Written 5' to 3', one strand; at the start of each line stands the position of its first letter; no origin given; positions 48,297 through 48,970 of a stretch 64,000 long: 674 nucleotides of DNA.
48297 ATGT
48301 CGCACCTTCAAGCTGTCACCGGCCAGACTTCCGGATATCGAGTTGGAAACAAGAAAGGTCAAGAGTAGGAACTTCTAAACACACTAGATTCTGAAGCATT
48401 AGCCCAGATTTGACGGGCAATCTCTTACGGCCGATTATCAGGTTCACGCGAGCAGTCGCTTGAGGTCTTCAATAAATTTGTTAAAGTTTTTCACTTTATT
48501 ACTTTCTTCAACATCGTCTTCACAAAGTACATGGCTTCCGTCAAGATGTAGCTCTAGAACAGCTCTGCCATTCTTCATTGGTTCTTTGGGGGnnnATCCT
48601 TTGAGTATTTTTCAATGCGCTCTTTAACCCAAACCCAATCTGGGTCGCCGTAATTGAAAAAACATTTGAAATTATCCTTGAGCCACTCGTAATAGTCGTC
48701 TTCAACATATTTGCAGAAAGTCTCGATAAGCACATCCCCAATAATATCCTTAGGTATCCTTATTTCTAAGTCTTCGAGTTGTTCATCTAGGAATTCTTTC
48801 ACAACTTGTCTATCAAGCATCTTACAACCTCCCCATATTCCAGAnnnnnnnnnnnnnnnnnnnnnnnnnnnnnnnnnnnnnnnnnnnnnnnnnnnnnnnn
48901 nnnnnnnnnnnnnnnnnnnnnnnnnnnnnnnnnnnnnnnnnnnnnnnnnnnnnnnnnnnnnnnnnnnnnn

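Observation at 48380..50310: AT-rich islet encoding a PUA/EVE-like + PD-(D/E)xK-like protein: candidate modification-dependent (type IV) restriction enzyme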

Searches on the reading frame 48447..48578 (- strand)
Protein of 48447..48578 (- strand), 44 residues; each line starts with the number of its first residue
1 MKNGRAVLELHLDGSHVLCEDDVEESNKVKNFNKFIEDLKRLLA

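Call 3: search_protein_families(library=pfam, proteins=[window:48447-48578:-], max_evalue=1)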
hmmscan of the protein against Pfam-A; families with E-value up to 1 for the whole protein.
window:48447-48578:- (44 aa): 0 families

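Call 4: search_protein_families(library=padloc, proteins=[window:48447-48578:-], max_evalue=1)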
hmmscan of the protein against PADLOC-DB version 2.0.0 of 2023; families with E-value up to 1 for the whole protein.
window:48447-48578:- (44 aa): 0 families

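Call 5: search_protein_families(library=ncbifam, proteins=[window:48447-48578:-], max_evalue=1)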
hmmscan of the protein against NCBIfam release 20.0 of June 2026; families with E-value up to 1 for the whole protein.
window:48447-48578:- (44 aa): 0 families

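Call 54: search_protein_families(library=phrogs, proteins=[window:48447-48578:-], max_evalue=0.01)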
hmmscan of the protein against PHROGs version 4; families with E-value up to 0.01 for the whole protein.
window:48447-48578:- (44 aa): 0 families

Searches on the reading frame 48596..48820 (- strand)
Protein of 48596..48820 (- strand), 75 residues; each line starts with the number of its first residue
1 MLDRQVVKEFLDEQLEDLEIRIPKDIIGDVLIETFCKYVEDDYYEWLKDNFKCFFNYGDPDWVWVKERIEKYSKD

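Call 3: search_protein_families(library=pfam, proteins=[window:48596-48820:-], max_evalue=1)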
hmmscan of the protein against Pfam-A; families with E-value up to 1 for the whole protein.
window:48596-48820:- (75 aa): 1 family
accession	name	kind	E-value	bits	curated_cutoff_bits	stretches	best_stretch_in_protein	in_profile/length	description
PF06720.17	Phi-29_GP16_7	-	0.0083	16.9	27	1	5-40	38-72/94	Bacteriophage phi-29 early protein GP16.7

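Call 4: search_protein_families(library=padloc, proteins=[window:48596-48820:-], max_evalue=1)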
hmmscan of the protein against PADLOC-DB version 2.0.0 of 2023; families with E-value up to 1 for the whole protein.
window:48596-48820:- (75 aa): 1 family
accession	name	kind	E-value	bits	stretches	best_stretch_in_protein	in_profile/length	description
PDLC02730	PbeC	-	0.038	10.7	1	6-42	315-351/651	PbeC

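Call 5: search_protein_families(library=ncbifam, proteins=[window:48596-48820:-], max_evalue=1)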
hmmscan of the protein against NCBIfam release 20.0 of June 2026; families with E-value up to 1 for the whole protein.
window:48596-48820:- (75 aa): 0 families

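Call 41: find_homologous_proteins(query=window:48596-48820:-)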
Query window:48596-48820:- (75 aa): 583 proteins with E <= 0.001 among 583 candidates; the best 120 are listed.
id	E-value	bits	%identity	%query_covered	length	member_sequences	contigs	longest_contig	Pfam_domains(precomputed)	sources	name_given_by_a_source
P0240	8.1e-44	165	100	100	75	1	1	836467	-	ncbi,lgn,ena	-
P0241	1.0e-40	155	95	99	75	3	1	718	-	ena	-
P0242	5.0e-35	137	82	99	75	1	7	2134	-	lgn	-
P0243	5.0e-35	137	81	99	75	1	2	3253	-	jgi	jgi:hypothetical protein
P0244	8.7e-35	136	79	100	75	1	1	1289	-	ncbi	-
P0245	2.0e-34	135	82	99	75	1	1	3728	-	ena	-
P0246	2.9e-34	135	80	99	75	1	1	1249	-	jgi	jgi:hypothetical protein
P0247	4.0e-33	131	80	99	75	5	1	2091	-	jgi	jgi:hypothetical protein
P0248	6.3e-33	130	78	99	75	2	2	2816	-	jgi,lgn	jgi:hypothetical protein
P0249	6.5e-33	130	78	99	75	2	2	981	-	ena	-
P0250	1.0e-32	130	76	100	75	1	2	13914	-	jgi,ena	-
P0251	1.9e-31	126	77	100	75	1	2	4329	-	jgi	jgi:hypothetical protein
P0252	2.3e-31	125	76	99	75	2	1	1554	-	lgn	-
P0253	3.1e-31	125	77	100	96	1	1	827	-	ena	-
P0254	4.4e-31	124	73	100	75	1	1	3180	-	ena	-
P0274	1.4e-28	116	75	100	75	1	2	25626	-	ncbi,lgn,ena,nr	ncbi:MAG: hypothetical protein KAW56_01680 [Candidatus Marinimicrobia bacterium]|nr:hypothetical pro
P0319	3.1e-27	112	67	100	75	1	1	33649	-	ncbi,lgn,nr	ncbi:hypothetical protein IBX65_00710 [Candidatus Aerophobetes bacterium]|nr:hypothetical protein [C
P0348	8.8e-27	111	69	99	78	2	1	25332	-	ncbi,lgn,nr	ncbi:MAG: hypothetical protein HY769_05655 [Candidatus Stahlbacteria bacterium]|nr:hypothetical prot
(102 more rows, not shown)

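Call 42: find_encoding_contigs(protein=P0319, flank=4000, max_places=2)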
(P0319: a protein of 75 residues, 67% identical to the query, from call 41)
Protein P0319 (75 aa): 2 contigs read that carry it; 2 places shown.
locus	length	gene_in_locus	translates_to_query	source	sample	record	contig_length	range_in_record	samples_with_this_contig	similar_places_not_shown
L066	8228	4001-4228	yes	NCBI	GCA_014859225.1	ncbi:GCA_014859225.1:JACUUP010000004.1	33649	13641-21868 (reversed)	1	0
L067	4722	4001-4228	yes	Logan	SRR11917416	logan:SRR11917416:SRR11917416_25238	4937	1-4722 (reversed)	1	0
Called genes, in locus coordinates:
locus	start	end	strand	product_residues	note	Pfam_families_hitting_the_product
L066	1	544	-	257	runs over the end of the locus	PF11967:RecO_N, PF02565:RecO_C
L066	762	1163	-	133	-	-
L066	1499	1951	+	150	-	PF02502:LacAB_rpiB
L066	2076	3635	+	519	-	PF02142:MGS, PF01808:AICARFT_IMPCHas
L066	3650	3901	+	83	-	-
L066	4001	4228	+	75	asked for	-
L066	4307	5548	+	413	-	PF00464:SHMT, PF00155:Aminotran_1_2, PF01212:Beta_elim_lyase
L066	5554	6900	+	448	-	PF08245:Mur_ligase_M, PF02875:Mur_ligase_C, PF27239:FOL3_C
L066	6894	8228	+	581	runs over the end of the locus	PF05524:PEP-utilisers_N, PF00391:PEP-utilizers, PF02896:PEP-utilizers_C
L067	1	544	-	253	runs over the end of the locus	?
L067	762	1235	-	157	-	PF08123:DOT1 (faint), PF02353:CMAS (faint)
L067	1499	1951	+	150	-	PF02502:LacAB_rpiB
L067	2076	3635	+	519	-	PF02142:MGS, PF01808:AICARFT_IMPCHas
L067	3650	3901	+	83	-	-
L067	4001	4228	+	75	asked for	-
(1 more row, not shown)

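Call 43: find_encoding_contigs(protein=P0274, flank=4000, max_places=2)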
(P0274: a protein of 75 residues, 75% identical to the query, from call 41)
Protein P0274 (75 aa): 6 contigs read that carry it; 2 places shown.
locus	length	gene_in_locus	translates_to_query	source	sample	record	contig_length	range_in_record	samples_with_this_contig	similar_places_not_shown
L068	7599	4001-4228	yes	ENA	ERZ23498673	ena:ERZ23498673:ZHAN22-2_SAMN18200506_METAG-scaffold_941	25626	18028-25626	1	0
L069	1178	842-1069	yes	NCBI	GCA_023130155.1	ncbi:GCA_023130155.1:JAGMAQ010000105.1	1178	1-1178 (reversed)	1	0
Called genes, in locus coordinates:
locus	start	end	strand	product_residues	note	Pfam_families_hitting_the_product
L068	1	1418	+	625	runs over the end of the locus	PF00324:AA_permease, PF03222:Trp_Tyr_perm (weak), PF13520:AA_permease_2, PF00359:PTS_EIIA_2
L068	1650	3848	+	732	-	PF01551:Peptidase_M23 (weak)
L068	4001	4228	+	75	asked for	-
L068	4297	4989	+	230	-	PF01694:Rhomboid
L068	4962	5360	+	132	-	PF00383:dCMP_cyt_deam_1, PF08211:dCMP_cyt_deam_2, PF14421:LmjF365940-deam (faint)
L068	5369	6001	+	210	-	PF00485:PRK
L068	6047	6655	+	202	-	PF00265:TK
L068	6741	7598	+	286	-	?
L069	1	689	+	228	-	?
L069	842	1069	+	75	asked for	-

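Call 44: find_encoding_contigs(protein=P0348, flank=4000, max_places=2)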
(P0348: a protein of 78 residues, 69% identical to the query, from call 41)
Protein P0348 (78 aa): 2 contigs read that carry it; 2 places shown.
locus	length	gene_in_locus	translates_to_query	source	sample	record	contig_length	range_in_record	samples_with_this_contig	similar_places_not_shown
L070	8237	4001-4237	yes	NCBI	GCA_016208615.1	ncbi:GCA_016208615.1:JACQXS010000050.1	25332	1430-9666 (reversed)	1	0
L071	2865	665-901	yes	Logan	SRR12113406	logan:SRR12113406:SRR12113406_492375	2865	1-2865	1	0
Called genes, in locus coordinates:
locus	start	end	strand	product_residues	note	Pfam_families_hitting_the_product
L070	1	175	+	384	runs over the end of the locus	PF02786:CPSase_L_D2, PF08442:ATP-grasp_2, PF13549:ATP-grasp_5, PF24948:Citrate_synth_N, PF00549:Ligase_CoA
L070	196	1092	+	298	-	PF02629:CoA_binding, PF00549:Ligase_CoA, PF13607:Succ_CoA_lig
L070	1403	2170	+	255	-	PF08713:DNA_alkylation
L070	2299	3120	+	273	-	PF01555:N6_N4_Mtase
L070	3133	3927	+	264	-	-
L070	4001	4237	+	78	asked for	-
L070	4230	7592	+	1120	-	PF05547:Peptidase_M6, PF01839:FG-GAP (faint), PF13570:Beta-prop_ACSF4, PF25292:Beta-prop_CGLA (weak), PF13517:FG-GAP_3, PF18962:Por_Secre_tail (weak)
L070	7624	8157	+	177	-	PF00227:Proteasome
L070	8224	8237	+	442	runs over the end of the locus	PF00004:AAA (weak), PF07728:AAA_5 (faint), PF07724:AAA_2, PF00004:AAA (weak), PF10431:ClpB_D2-small (weak)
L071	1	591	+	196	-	?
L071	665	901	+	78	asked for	-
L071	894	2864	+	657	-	?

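Call 50: search_protein_families(library=pfam, proteins=[L070:3133-3927:+, L066:3650-3901:+], max_evalue=0.05)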
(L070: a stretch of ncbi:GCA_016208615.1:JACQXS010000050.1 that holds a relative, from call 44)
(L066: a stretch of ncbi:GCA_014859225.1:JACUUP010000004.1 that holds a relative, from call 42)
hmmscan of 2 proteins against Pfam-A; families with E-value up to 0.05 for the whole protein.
L070:3133-3927:+ (264 aa): 1 family
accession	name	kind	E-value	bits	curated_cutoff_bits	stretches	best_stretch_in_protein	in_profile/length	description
PF18643.7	RE_BsaWI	-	8.4e-05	23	26.2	1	110-192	9-96/105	BsaWI restriction endonuclease type 2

L066:3650-3901:+ (83 aa): 0 families

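Call 51: predict_structure(alignment_id=A2)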
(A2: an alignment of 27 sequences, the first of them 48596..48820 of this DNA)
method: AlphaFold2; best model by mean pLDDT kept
length: 75 residues; sequences in the alignment: 27
mean_pLDDT: 88.7   pTM: 0.62
mean pLDDT of the five models: 88.7, 88.2, 86.1, 84.7, 72.8
residues with pLDDT >= 90: 34; 70-90: 40; 50-70: 1; < 50: 0
segments of 3 or more residues with pLDDT < 50: none
pLDDT, mean of each block of 10 residues (from residue 1): 90 93 90 91 87 83 89 81
secondary structure, 60 per line:
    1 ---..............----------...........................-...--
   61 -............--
elements in order: H4-17 H28-54 H62-73

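Call 54: search_protein_families(library=phrogs, proteins=[window:48596-48820:-], max_evalue=0.01)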
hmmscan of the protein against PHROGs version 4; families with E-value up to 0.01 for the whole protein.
window:48596-48820:- (75 aa): 1 family
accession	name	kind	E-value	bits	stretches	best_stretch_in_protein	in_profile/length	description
phrog_14066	-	head and packaging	0.0055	17.8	1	5-52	26-71/170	virion structural protein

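Call 72: search_dna_similar(query=window:48596-48820:-, collection=phages, mode=protein, max_evalue=0.001, max_rows=10)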
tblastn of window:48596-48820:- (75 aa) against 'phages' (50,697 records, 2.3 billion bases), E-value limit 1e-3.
No match.

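Call 80: find_related_loci(query=A2, collection=metagenome_contigs, flank=3000)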
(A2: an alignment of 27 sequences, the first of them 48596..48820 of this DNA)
Query A2 (75 aa) in metagenome_contigs; peptide patterns used: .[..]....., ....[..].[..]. (x = any residue, [..] = any of these).
600 stretches matched a pattern (row limit reached: there are more); 381 encode a relative of the query (tblastn E <= 1e-3); the best 80 are kept; 80 distinct loci.
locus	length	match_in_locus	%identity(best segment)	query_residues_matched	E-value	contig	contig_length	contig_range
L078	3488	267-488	80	1-74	7e-37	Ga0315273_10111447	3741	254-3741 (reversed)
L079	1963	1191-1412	81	1-74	1e-36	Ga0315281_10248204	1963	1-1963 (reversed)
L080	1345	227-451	65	1-75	3e-33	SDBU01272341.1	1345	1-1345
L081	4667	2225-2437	74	1-73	2e-32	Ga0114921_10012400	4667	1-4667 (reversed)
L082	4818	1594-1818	69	1-75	3e-32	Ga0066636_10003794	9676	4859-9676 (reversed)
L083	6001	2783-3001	72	1-75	3e-32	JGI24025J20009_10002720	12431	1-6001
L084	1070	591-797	73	1-71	2e-32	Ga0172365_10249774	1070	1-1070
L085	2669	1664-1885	66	1-74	3e-31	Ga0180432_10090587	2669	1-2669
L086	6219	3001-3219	65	1-75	2e-31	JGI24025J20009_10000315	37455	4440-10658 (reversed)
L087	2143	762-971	73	1-70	2e-31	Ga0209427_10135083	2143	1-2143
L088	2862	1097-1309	70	1-73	3e-31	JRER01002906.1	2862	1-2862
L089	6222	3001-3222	66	1-74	2e-31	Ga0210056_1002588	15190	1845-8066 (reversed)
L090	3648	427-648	64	1-74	2e-31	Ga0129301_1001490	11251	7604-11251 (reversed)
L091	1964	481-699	68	1-75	2e-31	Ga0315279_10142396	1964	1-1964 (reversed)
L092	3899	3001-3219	68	1-75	5e-31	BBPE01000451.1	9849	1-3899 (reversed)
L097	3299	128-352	65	1-75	4e-31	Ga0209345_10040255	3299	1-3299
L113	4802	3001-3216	64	1-72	2e-29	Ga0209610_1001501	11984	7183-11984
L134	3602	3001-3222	64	1-74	2e-29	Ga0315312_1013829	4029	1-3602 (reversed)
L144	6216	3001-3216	68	1-74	6e-29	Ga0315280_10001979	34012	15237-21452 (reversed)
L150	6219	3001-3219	67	1-75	6e-29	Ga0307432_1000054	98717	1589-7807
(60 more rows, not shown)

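Call 82: find_related_loci(query=A2, collection=viral_contigs, flank=5000)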
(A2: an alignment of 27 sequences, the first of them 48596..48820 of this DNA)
Query A2 (75 aa) in viral_contigs; peptide patterns used: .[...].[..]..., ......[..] (x = any residue, [..] = any of these).
237 stretches matched a pattern, but none encodes a relative of the query by tblastn (E <= 1e-3).

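Call 85: search_protein_families(library=pfam, proteins=[L113:1439-2083:+, L150:2089-2961:+, L144:2085-3008:+, L097:360-2078:+, L134:1910-2113:+, L090:914-1642:+], max_evalue=0.01)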
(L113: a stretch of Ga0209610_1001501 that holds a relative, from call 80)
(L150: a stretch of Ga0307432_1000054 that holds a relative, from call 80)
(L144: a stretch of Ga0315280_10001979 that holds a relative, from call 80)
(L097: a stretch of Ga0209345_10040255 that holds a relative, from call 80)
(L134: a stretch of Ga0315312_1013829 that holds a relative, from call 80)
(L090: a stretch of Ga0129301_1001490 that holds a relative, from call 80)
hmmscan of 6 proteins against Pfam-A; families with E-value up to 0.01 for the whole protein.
L113:1439-2083:+ (214 aa): 2 families
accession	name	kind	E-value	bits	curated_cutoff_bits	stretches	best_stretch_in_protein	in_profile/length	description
PF01844.29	HNH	-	1.8e-12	47.6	21.4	1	89-133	1-45/47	HNH endonuclease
PF14279.12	HNH_5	-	1.4e-11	44.6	27.5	1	89-138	1-49/56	HNH endonuclease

L150:2089-2961:+ (290 aa): 1 family
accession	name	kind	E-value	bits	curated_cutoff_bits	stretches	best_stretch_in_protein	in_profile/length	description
PF01878.24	EVE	-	0.0016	18.9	23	1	2-63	1-68/145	EVE domain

L144:2085-3008:+ (307 aa): 4 families
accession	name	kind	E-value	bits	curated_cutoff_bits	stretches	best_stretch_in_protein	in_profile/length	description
PF01555.25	N6_N4_Mtase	-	2.9e-44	152.1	26.7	1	24-239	1-221/221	DNA methylase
PF13649.12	Methyltransf_25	-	0.00039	21.5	27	1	203-245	1-45/97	Methyltransferase domain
PF08241.18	Methyltransf_11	-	0.0019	19.3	21.2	0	208-246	5-43/95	Methyltransferase domain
PF08242.18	Methyltransf_12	-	0.003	18.7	30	0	206-248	3-47/98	Methyltransferase domain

L097:360-2078:+ (572 aa): 11 families
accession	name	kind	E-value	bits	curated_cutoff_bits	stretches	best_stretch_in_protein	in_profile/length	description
PF14716.13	HHH_8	-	2.2e-25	89.2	30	1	1-77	1-73/73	Helix-hairpin-helix domain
PF14791.11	DNA_pol_B_thumb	-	3.6e-20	72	25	1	255-316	2-63/63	DNA polymerase beta thumb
PF14520.12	HHH_5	-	1.9e-11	44.7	27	1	92-148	2-56/57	Helix-hairpin-helix domain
PF02811.25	PHP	-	9.3e-11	42.8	26.4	1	341-502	1-162/164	PHP domain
PF00633.29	HHH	-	5.1e-05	23.3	24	0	84-106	3-25/30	Helix-hairpin-helix motif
PF11731.14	Cdd1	-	7.4e-05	23.3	25.5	0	91-122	5-35/86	Pathogenicity locus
PF10391.15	DNA_pol_lambd_f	-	0.00024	21.3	29.8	0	93-122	2-30/51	Fingers domain of DNA polymerase lambda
PF01876.22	RNase_P_p30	-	0.00029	20.8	35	1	348-502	7-144/214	RNase P subunit p30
PF12826.13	HHH_2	-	0.0027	18.3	27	0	95-145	6-53/64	Helix-hairpin-helix motif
PF21999.2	IMS_HHH_1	-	0.0028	18.5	27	0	96-125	2-30/53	DNA polymerase-iota, thumb domain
PF14792.12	DNA_pol_B_palm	-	0.0066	17.1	25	0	156-209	1-54/113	DNA polymerase beta palm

L134:1910-2113:+ (67 aa): 0 families

L090:914-1642:+ (242 aa): 0 families

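Call 95: search_protein_families(library=padloc, proteins=[L150:2089-2961:+], max_evalue=0.001)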
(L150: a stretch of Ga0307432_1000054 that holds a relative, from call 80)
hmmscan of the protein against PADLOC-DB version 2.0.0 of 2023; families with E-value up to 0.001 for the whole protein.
L150:2089-2961:+ (290 aa): 0 families
